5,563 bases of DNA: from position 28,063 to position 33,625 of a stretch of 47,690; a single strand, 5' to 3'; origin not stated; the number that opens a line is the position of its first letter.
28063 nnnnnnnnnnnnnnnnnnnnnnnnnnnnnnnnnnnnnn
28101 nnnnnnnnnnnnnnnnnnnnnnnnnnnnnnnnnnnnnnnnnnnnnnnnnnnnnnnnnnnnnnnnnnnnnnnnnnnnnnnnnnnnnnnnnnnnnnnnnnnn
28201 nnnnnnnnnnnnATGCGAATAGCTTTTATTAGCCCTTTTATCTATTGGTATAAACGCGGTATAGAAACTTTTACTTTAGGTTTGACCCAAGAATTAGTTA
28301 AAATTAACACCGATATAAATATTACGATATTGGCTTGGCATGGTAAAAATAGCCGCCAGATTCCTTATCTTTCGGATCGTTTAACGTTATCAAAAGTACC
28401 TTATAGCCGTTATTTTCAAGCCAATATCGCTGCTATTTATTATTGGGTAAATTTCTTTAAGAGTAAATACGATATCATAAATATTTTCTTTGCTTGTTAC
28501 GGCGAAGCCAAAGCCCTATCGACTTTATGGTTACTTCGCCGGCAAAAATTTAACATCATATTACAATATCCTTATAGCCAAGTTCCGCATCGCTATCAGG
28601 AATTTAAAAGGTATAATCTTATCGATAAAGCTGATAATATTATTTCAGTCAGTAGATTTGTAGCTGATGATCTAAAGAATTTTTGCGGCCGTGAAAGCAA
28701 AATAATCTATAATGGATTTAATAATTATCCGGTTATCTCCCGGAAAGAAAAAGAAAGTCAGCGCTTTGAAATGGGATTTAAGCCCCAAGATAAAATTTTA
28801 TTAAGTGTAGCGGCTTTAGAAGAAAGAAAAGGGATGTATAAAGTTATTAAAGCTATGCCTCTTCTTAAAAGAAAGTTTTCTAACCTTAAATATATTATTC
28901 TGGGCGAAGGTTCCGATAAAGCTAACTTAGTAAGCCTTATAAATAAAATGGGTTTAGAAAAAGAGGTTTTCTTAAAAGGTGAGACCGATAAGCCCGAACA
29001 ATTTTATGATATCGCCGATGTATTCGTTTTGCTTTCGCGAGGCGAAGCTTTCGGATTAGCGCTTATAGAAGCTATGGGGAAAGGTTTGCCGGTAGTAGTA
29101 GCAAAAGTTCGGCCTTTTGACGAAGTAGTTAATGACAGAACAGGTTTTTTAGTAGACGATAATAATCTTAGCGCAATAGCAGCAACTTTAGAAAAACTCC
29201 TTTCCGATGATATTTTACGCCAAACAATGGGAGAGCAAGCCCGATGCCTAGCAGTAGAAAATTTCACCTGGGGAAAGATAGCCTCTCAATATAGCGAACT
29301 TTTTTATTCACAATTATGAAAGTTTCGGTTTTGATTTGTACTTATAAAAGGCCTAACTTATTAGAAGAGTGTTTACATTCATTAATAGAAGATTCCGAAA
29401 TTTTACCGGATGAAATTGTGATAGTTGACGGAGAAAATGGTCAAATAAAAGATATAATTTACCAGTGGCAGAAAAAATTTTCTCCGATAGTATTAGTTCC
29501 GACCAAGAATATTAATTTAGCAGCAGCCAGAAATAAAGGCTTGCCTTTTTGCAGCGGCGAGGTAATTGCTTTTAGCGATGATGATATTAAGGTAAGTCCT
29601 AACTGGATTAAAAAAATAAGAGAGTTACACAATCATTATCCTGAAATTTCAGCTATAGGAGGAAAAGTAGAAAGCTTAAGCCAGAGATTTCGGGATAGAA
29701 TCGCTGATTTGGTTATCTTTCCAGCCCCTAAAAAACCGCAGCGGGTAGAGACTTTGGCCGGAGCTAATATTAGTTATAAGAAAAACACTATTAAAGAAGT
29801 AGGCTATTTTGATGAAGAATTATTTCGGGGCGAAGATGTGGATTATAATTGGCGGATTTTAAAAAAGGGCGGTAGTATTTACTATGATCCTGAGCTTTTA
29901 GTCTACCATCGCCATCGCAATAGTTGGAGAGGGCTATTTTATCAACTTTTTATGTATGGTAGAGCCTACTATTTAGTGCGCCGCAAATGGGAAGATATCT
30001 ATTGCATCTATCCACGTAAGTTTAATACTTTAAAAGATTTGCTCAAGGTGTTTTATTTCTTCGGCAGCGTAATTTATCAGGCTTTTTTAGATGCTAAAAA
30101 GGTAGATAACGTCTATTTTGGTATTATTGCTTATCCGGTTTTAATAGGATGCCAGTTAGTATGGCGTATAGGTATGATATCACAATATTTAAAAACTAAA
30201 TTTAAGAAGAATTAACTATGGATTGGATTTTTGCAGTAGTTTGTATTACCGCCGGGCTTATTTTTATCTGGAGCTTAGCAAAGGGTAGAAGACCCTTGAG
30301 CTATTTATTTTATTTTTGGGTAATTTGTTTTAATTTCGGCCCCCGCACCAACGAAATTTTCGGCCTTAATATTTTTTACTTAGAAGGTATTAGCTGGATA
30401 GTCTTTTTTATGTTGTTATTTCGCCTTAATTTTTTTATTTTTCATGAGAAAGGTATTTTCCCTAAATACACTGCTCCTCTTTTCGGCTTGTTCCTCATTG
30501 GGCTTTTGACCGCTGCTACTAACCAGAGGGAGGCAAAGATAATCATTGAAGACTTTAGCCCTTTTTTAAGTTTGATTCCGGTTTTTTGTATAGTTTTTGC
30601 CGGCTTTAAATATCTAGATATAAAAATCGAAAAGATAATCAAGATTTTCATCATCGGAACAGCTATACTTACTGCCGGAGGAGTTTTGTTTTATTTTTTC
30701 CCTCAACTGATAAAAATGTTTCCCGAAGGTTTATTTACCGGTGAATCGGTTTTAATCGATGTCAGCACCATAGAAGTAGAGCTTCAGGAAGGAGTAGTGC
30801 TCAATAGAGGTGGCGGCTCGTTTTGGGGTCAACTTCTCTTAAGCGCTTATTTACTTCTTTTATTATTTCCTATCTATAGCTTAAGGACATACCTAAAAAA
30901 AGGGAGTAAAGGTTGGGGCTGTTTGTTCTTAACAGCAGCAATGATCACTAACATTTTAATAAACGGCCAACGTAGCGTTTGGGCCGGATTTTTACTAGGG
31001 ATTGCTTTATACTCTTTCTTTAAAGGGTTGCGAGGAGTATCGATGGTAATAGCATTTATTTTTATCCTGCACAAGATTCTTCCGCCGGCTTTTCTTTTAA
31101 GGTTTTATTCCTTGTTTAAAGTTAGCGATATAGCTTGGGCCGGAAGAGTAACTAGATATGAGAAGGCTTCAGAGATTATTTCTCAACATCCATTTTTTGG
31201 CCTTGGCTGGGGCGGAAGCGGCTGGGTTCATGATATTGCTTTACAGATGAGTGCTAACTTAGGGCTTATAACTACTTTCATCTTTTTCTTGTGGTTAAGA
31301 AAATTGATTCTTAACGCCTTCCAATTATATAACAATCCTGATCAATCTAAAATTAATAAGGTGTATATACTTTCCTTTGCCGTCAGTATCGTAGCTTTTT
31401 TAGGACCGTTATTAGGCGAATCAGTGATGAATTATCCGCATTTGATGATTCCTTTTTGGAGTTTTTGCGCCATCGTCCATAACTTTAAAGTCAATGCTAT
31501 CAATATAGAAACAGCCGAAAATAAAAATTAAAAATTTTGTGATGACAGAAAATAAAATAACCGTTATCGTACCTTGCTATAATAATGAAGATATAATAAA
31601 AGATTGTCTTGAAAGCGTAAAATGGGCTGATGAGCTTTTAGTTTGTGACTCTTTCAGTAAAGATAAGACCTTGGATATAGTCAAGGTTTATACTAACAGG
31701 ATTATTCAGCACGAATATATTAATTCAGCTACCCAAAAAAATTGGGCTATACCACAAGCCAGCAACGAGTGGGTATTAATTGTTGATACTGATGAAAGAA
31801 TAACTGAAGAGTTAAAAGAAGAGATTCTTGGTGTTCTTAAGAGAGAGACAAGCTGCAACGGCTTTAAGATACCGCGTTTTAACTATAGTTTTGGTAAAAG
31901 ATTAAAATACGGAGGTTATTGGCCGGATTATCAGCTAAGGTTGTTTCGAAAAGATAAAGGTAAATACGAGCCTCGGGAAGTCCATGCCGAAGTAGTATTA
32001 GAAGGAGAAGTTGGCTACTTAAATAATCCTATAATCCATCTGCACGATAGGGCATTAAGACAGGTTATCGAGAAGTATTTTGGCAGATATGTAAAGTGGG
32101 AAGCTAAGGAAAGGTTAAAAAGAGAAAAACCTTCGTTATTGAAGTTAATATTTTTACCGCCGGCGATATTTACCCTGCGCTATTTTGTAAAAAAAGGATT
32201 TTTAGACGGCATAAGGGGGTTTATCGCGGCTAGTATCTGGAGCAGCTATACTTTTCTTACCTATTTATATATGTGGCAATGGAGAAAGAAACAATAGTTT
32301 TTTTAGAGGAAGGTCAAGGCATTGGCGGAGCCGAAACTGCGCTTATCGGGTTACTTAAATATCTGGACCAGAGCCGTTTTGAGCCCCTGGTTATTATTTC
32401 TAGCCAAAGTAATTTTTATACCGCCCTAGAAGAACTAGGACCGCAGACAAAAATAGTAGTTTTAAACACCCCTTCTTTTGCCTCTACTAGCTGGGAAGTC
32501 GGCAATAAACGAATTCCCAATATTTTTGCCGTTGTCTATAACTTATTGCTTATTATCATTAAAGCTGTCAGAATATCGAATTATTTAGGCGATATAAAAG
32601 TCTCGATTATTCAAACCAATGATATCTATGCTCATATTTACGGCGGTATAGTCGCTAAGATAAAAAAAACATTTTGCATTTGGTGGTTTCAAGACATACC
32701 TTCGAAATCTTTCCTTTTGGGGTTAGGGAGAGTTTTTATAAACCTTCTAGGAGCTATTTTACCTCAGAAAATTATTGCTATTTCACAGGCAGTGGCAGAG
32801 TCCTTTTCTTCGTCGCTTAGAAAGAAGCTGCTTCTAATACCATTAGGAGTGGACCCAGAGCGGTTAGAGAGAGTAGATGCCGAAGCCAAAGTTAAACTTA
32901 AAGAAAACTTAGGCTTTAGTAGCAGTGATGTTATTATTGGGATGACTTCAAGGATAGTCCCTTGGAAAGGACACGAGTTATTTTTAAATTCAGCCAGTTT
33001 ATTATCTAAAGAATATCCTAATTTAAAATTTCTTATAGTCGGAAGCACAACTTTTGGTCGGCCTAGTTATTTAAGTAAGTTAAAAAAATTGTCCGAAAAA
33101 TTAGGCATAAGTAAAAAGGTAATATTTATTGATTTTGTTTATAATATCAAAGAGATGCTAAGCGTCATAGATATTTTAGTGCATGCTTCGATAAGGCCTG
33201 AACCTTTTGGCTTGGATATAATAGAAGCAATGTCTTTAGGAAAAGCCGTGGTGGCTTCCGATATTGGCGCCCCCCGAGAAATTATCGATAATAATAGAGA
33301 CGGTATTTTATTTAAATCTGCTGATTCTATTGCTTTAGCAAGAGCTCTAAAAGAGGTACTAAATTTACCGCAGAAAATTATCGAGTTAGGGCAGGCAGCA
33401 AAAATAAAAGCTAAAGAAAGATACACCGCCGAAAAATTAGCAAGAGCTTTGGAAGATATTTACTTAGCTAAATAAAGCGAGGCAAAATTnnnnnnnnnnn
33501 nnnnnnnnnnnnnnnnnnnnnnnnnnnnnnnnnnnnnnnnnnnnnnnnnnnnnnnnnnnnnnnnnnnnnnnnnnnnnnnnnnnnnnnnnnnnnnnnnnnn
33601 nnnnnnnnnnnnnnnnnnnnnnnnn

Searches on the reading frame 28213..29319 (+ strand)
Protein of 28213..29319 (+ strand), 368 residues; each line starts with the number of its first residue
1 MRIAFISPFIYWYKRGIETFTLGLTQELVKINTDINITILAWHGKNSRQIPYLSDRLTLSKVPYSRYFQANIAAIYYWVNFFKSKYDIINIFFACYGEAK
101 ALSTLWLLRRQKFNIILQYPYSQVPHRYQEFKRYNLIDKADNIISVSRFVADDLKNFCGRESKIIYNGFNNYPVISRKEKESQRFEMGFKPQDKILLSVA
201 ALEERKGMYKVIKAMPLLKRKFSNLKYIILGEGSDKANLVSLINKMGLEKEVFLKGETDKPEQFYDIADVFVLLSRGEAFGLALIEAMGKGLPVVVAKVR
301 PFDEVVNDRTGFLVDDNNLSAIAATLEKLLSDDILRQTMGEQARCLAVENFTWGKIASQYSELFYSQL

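Call 12: search_protein_families(library=pfam, proteins=[window:28213-29319:+], max_evalue=0.001)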
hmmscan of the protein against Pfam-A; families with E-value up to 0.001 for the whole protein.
window:28213-29319:+ (368 aa): 5 families
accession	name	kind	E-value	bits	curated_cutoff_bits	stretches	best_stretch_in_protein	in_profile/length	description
PF00534.26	Glycos_transf_1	-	1.2e-40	139.3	26.4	1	180-344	2-170/172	Glycosyl transferases group 1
PF13692.12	Glyco_trans_1_4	-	2e-27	96.6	27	1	194-332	2-142/142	Glycosyl transferases group 1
PF13439.12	Glyco_transf_4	-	6.7e-07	29.9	28.5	1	16-170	3-167/170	Glycosyltransferase Family 4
PF20706.3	GT4-conflict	-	2.6e-05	23.8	26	1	259-298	273-312/385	Family 4 Glycosyltransferase in conflict systems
PF13524.12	Glyco_trans_1_2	-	0.00062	20.2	25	0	268-360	47-142/144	Glycosyl transferase-like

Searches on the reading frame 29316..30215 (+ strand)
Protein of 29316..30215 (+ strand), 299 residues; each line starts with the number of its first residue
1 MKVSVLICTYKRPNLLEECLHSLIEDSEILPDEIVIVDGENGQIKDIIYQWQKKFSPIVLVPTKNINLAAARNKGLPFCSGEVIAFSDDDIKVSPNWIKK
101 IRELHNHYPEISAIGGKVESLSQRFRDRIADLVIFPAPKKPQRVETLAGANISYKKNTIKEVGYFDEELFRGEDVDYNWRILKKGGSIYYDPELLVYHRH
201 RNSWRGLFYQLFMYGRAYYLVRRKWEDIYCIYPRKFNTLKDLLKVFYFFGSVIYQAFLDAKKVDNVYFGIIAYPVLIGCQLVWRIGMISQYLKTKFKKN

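Call 12: search_protein_families(library=pfam, proteins=[window:29316-30215:+], max_evalue=0.001)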
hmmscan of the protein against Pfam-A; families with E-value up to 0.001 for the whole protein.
window:29316-30215:+ (299 aa): 4 families
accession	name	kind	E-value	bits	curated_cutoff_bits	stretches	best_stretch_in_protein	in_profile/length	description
PF00535.33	Glycos_transf_2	-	3.6e-21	76.3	23.3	1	4-133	1-131/168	Glycosyl transferase family 2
PF13641.12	Glyco_tranf_2_3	-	3e-11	44.2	27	1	3-210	3-223/230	Glycosyltransferase like family 2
PF10111.15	Glyco_tranf_2_2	-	1.7e-06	28.2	27.3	0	61-104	62-105/276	Glycosyltransferase like family 2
PF13632.12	Glyco_trans_2_3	-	0.00042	20.6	27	1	88-210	6-135/198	Glycosyl transferase family group 2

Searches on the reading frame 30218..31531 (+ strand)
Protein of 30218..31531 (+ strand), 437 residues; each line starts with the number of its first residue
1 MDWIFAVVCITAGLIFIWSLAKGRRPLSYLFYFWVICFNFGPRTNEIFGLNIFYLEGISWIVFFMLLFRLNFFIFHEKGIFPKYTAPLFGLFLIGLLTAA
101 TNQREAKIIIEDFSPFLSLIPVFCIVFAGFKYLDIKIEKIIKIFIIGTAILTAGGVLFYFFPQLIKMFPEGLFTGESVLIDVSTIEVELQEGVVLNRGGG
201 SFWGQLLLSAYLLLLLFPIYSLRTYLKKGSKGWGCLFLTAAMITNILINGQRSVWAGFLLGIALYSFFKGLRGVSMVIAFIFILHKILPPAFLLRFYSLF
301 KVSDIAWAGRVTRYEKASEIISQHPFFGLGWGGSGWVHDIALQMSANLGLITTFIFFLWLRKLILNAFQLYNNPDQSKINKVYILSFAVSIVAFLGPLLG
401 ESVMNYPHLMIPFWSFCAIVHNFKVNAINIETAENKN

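Call 12: search_protein_families(library=pfam, proteins=[window:30218-31531:+], max_evalue=0.001)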
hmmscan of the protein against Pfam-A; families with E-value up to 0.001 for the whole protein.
window:30218-31531:+ (437 aa): 1 family
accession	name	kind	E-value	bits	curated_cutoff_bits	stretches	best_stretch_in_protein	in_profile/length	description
PF04932.20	Wzy_C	-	7.7e-06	26.2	31.7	1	238-338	2-112/149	O-Antigen ligase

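Call 63: search_protein_families(library=ncbifam, proteins=[window:30218-31531:+], max_evalue=0.001)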
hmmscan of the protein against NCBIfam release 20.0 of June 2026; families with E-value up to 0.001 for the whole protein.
window:30218-31531:+ (437 aa): 0 families

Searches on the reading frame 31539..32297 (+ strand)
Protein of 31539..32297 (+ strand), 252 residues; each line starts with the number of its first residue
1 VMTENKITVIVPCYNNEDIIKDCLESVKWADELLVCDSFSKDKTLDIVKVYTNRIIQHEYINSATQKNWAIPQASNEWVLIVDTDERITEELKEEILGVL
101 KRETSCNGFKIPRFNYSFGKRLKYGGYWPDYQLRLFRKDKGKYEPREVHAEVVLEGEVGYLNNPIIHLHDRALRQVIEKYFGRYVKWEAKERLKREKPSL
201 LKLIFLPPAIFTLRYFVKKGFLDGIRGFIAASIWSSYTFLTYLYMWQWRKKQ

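Call 12: search_protein_families(library=pfam, proteins=[window:31539-32297:+], max_evalue=0.001)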
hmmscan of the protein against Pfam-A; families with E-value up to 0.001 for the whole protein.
window:31539-32297:+ (252 aa): 2 families
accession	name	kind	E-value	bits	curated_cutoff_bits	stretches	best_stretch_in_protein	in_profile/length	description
PF00535.33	Glycos_transf_2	-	5.6e-17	62.6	23.3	1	8-143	1-144/168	Glycosyl transferase family 2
PF13641.12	Glyco_tranf_2_3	-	0.00087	19.8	27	0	7-86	3-97/230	Glycosyltransferase like family 2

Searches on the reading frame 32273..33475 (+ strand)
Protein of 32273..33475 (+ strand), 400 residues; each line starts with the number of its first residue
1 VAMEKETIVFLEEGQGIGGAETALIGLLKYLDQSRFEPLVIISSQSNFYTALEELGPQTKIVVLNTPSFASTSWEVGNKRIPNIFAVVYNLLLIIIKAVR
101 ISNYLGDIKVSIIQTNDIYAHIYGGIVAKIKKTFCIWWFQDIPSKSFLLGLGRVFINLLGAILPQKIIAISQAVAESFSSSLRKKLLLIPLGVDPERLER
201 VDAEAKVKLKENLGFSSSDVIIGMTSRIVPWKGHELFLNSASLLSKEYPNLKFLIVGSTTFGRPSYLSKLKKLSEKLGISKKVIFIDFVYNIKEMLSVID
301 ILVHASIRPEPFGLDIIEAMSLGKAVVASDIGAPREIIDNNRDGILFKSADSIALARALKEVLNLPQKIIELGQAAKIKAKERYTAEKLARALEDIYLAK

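Call 12: search_protein_families(library=pfam, proteins=[window:32273-33475:+], max_evalue=0.001)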
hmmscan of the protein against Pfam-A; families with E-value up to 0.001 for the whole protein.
window:32273-33475:+ (400 aa): 3 families
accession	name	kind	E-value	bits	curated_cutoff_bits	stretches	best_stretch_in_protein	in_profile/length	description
PF00534.26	Glycos_transf_1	-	7.3e-37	127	26.4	1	209-377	5-170/172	Glycosyl transferases group 1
PF13692.12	Glyco_trans_1_4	-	3.5e-28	99.1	27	1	221-364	3-141/142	Glycosyl transferases group 1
PF13439.12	Glyco_transf_4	-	1.1e-07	32.5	28.5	1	17-197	1-170/170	Glycosyltransferase Family 4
